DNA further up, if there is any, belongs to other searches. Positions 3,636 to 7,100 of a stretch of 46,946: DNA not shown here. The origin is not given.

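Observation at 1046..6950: Translationally coupled three-gene module: PEGA-repeat membrane protein + small TM protein + orphan TraD/VirD4-like ATPase-nuclease fusion (best candidate for an undescribed system)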

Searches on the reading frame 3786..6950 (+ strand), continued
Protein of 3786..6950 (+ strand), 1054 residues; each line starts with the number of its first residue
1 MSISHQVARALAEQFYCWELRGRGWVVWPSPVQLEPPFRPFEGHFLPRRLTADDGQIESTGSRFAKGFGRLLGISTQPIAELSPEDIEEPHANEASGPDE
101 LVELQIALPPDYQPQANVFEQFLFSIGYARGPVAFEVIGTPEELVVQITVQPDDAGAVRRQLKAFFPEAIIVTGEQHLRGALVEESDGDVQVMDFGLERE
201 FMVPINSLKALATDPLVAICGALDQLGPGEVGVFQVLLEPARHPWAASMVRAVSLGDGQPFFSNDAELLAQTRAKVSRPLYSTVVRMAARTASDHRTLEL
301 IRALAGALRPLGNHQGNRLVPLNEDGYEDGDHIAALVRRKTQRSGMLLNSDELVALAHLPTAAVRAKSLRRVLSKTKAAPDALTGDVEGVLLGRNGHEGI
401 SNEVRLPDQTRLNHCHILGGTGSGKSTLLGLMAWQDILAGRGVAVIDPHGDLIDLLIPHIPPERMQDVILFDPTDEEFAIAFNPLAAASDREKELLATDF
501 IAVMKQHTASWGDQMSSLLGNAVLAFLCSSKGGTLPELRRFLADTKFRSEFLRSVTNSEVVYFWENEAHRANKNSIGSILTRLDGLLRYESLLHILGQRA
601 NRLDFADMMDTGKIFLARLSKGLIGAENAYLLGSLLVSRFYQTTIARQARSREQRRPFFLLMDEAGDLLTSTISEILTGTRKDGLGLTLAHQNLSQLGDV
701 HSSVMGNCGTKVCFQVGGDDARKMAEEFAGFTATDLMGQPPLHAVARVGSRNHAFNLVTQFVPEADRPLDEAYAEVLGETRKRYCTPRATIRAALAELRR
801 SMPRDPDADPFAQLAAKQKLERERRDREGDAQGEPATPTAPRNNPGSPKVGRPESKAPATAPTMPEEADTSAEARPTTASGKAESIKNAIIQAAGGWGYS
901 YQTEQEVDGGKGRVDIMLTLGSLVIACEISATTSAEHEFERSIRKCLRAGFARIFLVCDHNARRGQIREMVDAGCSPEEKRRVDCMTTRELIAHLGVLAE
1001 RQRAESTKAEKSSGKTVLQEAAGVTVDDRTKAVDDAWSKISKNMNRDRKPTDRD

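Call 40: fold_search(model_id=the predicted structure, library=pdb)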
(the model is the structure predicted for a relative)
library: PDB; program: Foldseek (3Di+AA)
matches with E <= 10: 1043; with E <= 0.001: 128
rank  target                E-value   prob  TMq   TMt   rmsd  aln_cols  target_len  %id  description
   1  8rtd_O                5.7e-16  1.00  0.26  0.32  20.7       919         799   12  Stalk-Arches-IMC structure from the fully-assembled R388 type IV secretion system determined by cryo-EM. (released 2024-06-19)
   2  8rtd_T                5.7e-16  1.00  0.26  0.31  20.8       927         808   12  Stalk-Arches-IMC structure from the fully-assembled R388 type IV secretion system determined by cryo-EM. (released 2024-06-19)
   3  7o42_A                2.9e-15  1.00  0.27  0.29  16.5       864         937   12  TrwK/VirB4unbound trimer of dimers complex (with Hcp1) from the R388 type IV secretion system determined by cryo-EM. (released 2022-06-22)
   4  8rtd_P                3.6e-15  1.00  0.26  0.32  16.0       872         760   11  Stalk-Arches-IMC structure from the fully-assembled R388 type IV secretion system determined by cryo-EM. (released 2024-06-19)
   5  8rtd_g                7.0e-15  1.00  0.26  0.32  20.1       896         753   11  Stalk-Arches-IMC structure from the fully-assembled R388 type IV secretion system determined by cryo-EM. (released 2024-06-19)
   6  7o43_B                3.1e-14  1.00  0.27  0.33  16.1       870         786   12  TrwK/VirB4unbound dimer complex from R388 type IV secretion system determined by cryo-EM. (released 2022-06-22)
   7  1e9s_L                1.0e-13  1.00  0.29  0.66   5.8       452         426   16  Bacterial conjugative coupling protein TrwBdeltaN70. Unbound monoclinic form. (released 2001-02-06)
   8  1e9s_I                1.1e-13  1.00  0.28  0.63   4.7       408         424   16  Bacterial conjugative coupling protein TrwBdeltaN70. Unbound monoclinic form. (released 2001-02-06)
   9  1gl7_B                1.1e-13  1.00  0.30  0.69   4.9       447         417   16  Plasmid coupling protein TrwB in complex with the non-hydrolisable ATP-analogue ADPNP. (released 2002-05-16)
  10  1gl6_B                1.6e-13  1.00  0.29  0.68   4.7       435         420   16  Plasmid coupling protein TrwB in complex with the non-hydrolysable GTP analogue GDPNP (released 2002-05-16)
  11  1gl7_F                1.8e-13  1.00  0.29  0.68   5.1       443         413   16  Plasmid coupling protein TrwB in complex with the non-hydrolisable ATP-analogue ADPNP. (released 2002-05-16)
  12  1gl6_E                1.9e-13  1.00  0.28  0.65   4.6       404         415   17  Plasmid coupling protein TrwB in complex with the non-hydrolysable GTP analogue GDPNP (released 2002-05-16)
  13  1gl7_D                1.9e-13  1.00  0.28  0.65   4.6       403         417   16  Plasmid coupling protein TrwB in complex with the non-hydrolisable ATP-analogue ADPNP. (released 2002-05-16)
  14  1gl7_G                2.2e-13  1.00  0.29  0.69   4.9       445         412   17  Plasmid coupling protein TrwB in complex with the non-hydrolisable ATP-analogue ADPNP. (released 2002-05-16)
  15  9x1m_A                2.4e-13  1.00  0.26  0.44  17.7       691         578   14  The cryo-EM structure of HerA-NurA complex with AMPPNP and dsDNA from Thermococcus kodakarensis (released 2026-02-04)
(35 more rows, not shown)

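Call 41: find_related_loci(query=A1, collection=viral_contigs, flank=10000)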
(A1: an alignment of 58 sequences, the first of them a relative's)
Query A1 (1054 aa) in viral_contigs; peptide patterns used: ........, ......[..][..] (x = any residue, [..] = any of these).
88 stretches matched a pattern; 6 encode a relative of the query (tblastn E <= 1e-3); 6 distinct loci.
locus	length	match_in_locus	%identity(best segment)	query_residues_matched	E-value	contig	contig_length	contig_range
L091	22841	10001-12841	39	10-995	0e+0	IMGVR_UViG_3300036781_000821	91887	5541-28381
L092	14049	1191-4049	40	11-983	0e+0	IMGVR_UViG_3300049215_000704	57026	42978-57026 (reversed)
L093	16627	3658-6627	36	15-1049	1e-173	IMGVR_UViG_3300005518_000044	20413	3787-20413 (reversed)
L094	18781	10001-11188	35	406-795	1e-61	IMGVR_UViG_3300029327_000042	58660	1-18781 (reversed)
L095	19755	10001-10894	30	447-740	5e-28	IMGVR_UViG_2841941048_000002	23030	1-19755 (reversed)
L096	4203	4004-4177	47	435-485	8e-9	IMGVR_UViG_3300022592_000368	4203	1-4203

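Call 52: search_protein_families(library=pfam, proteins=[L083:626-1903:+, L024:823-2184:+, L005:3808-7059:-, L001:24-2978:+, L003:4523-5839:-, L013:8922-10004:+, L029:5904-7166:+, L001:5457-6392:+, L004:4205-5722:+, L029:2976-4052:+], max_evalue=0.01)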
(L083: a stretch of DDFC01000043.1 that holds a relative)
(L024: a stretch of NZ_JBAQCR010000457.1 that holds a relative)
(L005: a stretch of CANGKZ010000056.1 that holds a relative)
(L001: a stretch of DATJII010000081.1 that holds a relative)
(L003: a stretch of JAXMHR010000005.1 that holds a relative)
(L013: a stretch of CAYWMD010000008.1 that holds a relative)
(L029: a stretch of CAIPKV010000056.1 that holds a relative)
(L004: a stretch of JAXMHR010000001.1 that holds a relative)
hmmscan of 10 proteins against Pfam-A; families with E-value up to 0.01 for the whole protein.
L083:626-1903:+ (425 aa): 16 families
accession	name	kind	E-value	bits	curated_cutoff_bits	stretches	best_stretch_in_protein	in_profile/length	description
PF10412.15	TrwB_AAD_bind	-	8.9e-10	38.4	20.5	1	28-71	15-58/387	Type IV secretion-system coupling protein DNA-binding domain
PF01935.23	DUF87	-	8.5e-08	33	23.2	1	15-69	9-65/220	Helicase HerA, central domain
PF01580.24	FtsK_SpoIIIE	-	1.2e-06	28.6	24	1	3-54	15-65/221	FtsK/SpoIIIE family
PF25199.1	nSTAND_NTPase5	-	8.3e-06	26.1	34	1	31-73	44-87/145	Novel STAND NTPase 5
PF13401.12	AAA_22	-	1.3e-05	25.9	27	1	29-63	6-40/130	AAA domain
PF03205.20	MobB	-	0.0001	22.6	26.6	1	33-64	4-35/133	Molybdopterin guanine dinucleotide synthesis protein B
PF24389.1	ORC-CDC6-like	-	0.00038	19.8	27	1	20-52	24-56/571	ORC-CDC6-like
PF20720.3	nSTAND3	-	0.00058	20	27.2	1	32-59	21-48/155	Novel STAND NTPase 3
PF02534.20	T4SS-DNA_transf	-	0.00069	19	20.1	0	256-318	282-345/468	Type IV secretory system Conjugative DNA transfer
PF12696.13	TraG-D_C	-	0.00076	19.8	22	1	278-336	2-65/126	TraM recognition site of TraD and TraG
PF04665.18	Pox_A32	-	0.0011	18.9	22.8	1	24-59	9-44/242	Poxvirus A32 protein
PF13191.12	AAA_16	-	0.0013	19.7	32.6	0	31-56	27-52/167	AAA ATPase domain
PF01656.29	CbiA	-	0.0019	18.6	25.4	1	35-65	6-36/125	CobQ/CobB/MinD/ParA nucleotide binding domain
PF13245.12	AAA_19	-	0.0024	18.5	25.1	0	31-299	14-113/134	AAA domain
PF00005.33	ABC_tran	-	0.0027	18.7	25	1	30-53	13-36/137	ABC transporter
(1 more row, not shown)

L024:823-2184:+ (453 aa): 15 families
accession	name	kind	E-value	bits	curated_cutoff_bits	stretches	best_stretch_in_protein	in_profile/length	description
PF10412.15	TrwB_AAD_bind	-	3.2e-10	39.9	20.5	2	55-172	14-125/387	Type IV secretion-system coupling protein DNA-binding domain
PF01935.23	DUF87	-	4.4e-08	33.9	23.2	1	43-130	9-91/220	Helicase HerA, central domain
PF01580.24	FtsK_SpoIIIE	-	1.1e-05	25.4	24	1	39-82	23-65/221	FtsK/SpoIIIE family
PF25199.1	nSTAND_NTPase5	-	1.6e-05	25.2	34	1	59-107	44-93/145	Novel STAND NTPase 5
PF02534.20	T4SS-DNA_transf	-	5.6e-05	22.6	20.1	0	284-347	282-346/468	Type IV secretory system Conjugative DNA transfer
PF13401.12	AAA_22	-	0.0001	23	27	1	58-80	7-29/130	AAA domain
PF12696.13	TraG-D_C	-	0.00042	20.7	22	1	306-365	2-66/126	TraM recognition site of TraD and TraG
PF24389.1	ORC-CDC6-like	-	0.00046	19.5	27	1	47-80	23-56/571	ORC-CDC6-like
PF03205.20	MobB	-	0.00082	19.7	26.6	1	61-93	4-36/133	Molybdopterin guanine dinucleotide synthesis protein B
PF20720.3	nSTAND3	-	0.0019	18.4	27.2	1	61-107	22-64/155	Novel STAND NTPase 3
PF13245.12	AAA_19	-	0.0021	18.7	25.1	1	59-327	14-113/134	AAA domain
PF04851.21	ResIII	-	0.0022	18.4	22.5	0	56-103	23-72/164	Type III restriction enzyme, res subunit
PF01656.29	CbiA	-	0.0037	17.7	25.4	1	62-140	5-54/125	CobQ/CobB/MinD/ParA nucleotide binding domain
PF04665.18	Pox_A32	-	0.0042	17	22.8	1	54-83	11-40/242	Poxvirus A32 protein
PF13191.12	AAA_16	-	0.0044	18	32.6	0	59-83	27-51/167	AAA ATPase domain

L005:3808-7059:- (1083 aa): 0 families

L001:24-2978:+ (984 aa): 3 families
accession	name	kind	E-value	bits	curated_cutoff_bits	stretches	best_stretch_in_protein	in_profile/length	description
PF05593.20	RHS_repeat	-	1.5e-16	60.7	22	2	3-30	10-37/38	RHS Repeat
PF15538.12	Ntox46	-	1.8e-11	44.7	25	1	859-979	25-157/157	Bacterial toxin 46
PF20041.5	DUF6443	-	0.0026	18.4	27.8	0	471-516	27-71/137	Domain of unknown function (DUF6443)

L003:4523-5839:- (438 aa): 3 families
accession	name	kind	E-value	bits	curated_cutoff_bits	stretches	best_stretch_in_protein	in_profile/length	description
PF01610.23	DDE_Tnp_ISL3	-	7.3e-59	199.9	23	1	167-411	1-238/240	Transposase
PF13542.12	HTH_Tnp_ISL3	-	1e-06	28.5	27.4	1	104-152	3-51/51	Helix-turn-helix domain of transposase family ISL3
PF14690.11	Zn_ribbon_ISL3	-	9.7e-06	26.3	25.5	1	56-96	8-47/47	zinc-finger of transposase IS204/IS1001/IS1096/IS1165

L013:8922-10004:+ (360 aa): 4 families
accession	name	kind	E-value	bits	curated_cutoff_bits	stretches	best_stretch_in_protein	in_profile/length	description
PF02384.22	N6_Mtase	-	3.8e-32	112.3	20.4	1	188-348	4-166/311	N-6 DNA Methylase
PF12161.14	HsdM_N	-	4.7e-08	34.2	24.5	1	18-119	3-92/135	HsdM N-terminal domain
PF01170.24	UPF0020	-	4.4e-07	30.2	22.3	1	220-325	19-132/197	RMKL-like, methyltransferase domain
PF20473.4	MmeI_Mtase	-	0.00017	21.3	27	1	232-263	22-53/259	MmeI, DNA-methyltransferase domain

L029:5904-7166:+ (420 aa): 6 families
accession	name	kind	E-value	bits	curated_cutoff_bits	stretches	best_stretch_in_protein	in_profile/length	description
PF01637.24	ATPase_2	-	1.7e-13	51.3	33.2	1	5-196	1-221/225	ATPase domain predominantly from Archaea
PF13173.12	AAA_14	-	1.2e-06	29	27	1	24-171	4-129/129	AAA domain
PF03008.20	DUF234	-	0.00016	22.4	22.5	1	319-387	28-99/100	Archaea bacterial proteins of unknown function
PF12840.13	HTH_20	-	0.00028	21.2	27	1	238-281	5-49/51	Helix-turn-helix domain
PF13401.12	AAA_22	-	0.00054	20.7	27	1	21-136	4-123/130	AAA domain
PF25213.1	HVO_A0261_N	-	0.0067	16.7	35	0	241-283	15-57/86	HVO_A0261 N-terminal domain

L001:5457-6392:+ (311 aa): 1 family
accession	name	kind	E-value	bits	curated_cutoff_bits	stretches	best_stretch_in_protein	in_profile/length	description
PF20953.2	Caud_bapl16_3rd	-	0.0014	18.9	27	1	134-163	25-54/84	Phage tail base-plate attachment protein C-terminal insertion domain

L004:4205-5722:+ (505 aa): 4 families
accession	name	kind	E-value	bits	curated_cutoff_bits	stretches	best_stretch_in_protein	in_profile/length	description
PF03050.20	DDE_Tnp_IS66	-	3.8e-84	282.9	23.1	1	168-450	2-283/284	Transposase IS66 family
PF13007.12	LZ_Tnp_IS66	-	2e-09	38.4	22.9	1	33-102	2-70/71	Transposase C of IS166 homeodomain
PF13817.11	DDE_Tnp_IS66_C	-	3.8e-09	37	30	1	457-493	1-38/39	IS66 C-terminal element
PF13005.12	zf-IS66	-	0.00022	22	27.3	1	118-145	12-40/46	zinc-finger binding domain of transposase IS66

L029:2976-4052:+ (358 aa): 3 families
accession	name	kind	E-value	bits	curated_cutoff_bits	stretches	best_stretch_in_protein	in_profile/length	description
PF01068.26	DNA_ligase_A_M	-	3.6e-09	37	26.2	1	178-258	117-196/204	ATP dependent DNA ligase domain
PF05406.20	WGR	-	1e-06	29.2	22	1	18-84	12-77/79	WGR domain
PF09414.15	RNA_ligase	-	0.0012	19.4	27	1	120-252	3-161/171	RNA ligase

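Call 61: find_encoding_contigs(protein=P0011, flank=10000, max_places=1)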
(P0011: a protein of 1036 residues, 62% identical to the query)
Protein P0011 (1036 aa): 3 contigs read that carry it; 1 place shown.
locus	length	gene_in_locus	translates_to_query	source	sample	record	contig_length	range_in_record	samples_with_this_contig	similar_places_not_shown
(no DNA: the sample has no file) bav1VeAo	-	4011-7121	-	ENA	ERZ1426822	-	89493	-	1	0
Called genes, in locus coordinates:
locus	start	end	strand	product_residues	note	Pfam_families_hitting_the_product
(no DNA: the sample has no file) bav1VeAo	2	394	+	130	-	?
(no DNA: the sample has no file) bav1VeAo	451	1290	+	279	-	PF07963:N_methyl (weak), PF07596:SBP_bac_10 (faint)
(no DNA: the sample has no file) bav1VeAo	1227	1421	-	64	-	-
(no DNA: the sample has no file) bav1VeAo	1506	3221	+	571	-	PF08308:PEGA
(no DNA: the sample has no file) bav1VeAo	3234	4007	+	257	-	-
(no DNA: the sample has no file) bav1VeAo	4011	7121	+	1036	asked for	PF26449:DUF8128 (weak), PF02534:T4SS-DNA_transf, PF01935:DUF87, PF10412:TrwB_AAD_bind, PF12696:TraG-D_C (weak)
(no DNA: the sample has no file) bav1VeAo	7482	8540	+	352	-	PF13580:SIS_2 (faint), PF01380:SIS, PF00571:CBS (weak)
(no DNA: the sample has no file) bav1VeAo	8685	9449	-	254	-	PF07963:N_methyl (weak), PF07596:SBP_bac_10 (faint)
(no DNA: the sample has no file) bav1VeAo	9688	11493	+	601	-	PF07583:PSCyt2, PF07587:PSD1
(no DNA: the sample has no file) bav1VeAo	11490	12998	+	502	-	PF07394:DUF1501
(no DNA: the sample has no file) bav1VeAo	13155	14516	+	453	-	PF07394:DUF1501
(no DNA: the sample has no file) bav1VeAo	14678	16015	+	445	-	PF07394:DUF1501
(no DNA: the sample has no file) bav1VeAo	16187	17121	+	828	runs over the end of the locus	PF02368:Big_2 (faint), PF07583:PSCyt2, PF07587:PSD1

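Call 62: find_encoding_contigs(protein=P0022, flank=10000, max_places=1)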
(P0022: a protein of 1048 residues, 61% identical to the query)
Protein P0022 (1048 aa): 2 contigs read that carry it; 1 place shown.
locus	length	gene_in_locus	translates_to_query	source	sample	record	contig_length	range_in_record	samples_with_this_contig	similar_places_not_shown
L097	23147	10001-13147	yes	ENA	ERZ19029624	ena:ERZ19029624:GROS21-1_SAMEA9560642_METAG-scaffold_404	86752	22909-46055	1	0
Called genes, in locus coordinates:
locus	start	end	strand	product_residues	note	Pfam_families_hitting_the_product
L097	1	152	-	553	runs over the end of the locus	PF14559:TPR_19 (weak), PF13428:TPR_14 (weak)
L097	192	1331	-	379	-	PF04188:Mannosyl_trans2 (weak)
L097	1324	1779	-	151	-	PF07291:MauE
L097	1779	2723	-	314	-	-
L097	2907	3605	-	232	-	-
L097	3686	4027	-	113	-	PF04138:GtrA_DPMS_TM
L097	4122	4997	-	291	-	-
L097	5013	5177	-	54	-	-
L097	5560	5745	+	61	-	-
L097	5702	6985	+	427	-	PF14690:Zn_ribbon_ISL3 (weak), PF13542:HTH_Tnp_ISL3, PF01610:DDE_Tnp_ISL3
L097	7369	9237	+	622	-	PF13620:CarboxypepD_reg (faint), PF08308:PEGA, PF07719:TPR_2 (faint), PF13428:TPR_14 (faint)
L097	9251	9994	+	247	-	-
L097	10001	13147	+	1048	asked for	PF26449:DUF8128 (weak), PF01935:DUF87 (faint), PF02534:T4SS-DNA_transf (faint), PF10412:TrwB_AAD_bind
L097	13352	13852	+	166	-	-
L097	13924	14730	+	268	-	-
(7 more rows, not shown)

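Call 63: find_encoding_contigs(protein=P0010, flank=10000, max_places=1)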
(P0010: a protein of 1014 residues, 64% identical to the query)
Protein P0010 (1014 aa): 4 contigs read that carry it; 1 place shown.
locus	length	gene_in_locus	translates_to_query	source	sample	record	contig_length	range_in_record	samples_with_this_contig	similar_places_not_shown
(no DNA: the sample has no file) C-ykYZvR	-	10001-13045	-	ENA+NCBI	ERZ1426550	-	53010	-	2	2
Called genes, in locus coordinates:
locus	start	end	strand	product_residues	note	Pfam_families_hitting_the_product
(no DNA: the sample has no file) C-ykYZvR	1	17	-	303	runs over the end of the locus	PF01541:GIY-YIG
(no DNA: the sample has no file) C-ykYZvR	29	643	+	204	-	PF01726:LexA_DNA_bind, PF00717:Peptidase_S24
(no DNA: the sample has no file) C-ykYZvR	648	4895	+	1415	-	PF00817:IMS, PF11799:IMS_C, PF02811:PHP, PF07733:DNA_pol3_alpha, PF17657:DNA_pol3_finger, PF14579:HHH_6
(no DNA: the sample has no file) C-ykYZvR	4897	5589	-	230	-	PF02586:SRAP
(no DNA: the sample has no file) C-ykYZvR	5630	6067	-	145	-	-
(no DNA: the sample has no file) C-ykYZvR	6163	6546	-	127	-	PF07719:TPR_2 (faint)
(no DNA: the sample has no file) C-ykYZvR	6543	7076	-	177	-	PF07894:SACK1 (faint), PF13091:PLDc_2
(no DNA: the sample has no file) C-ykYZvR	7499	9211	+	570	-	PF13620:CarboxypepD_reg (faint), PF08308:PEGA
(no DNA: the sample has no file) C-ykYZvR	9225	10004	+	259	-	-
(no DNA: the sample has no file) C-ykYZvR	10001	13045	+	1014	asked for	PF26449:DUF8128, PF02534:T4SS-DNA_transf (faint), PF10412:TrwB_AAD_bind, PF12696:TraG-D_C (weak)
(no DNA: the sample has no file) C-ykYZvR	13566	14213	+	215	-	-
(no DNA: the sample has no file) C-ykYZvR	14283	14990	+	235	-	PF17996:CE2_N (faint)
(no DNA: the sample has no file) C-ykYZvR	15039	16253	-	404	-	PF07686:V-set (faint), PF00047:ig (faint), PF07679:I-set, PF13895:Ig_2 (weak), PF13927:Ig_3, PF07679:I-set (weak), PF13927:Ig_3 (weak)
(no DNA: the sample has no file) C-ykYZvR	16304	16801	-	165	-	PF00578:AhpC-TSA, PF08534:Redoxin, PF00085:Thioredoxin, PF13098:Thioredoxin_2 (weak), PF13905:Thioredoxin_8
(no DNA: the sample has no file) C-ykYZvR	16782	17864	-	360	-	PF02424:ApbE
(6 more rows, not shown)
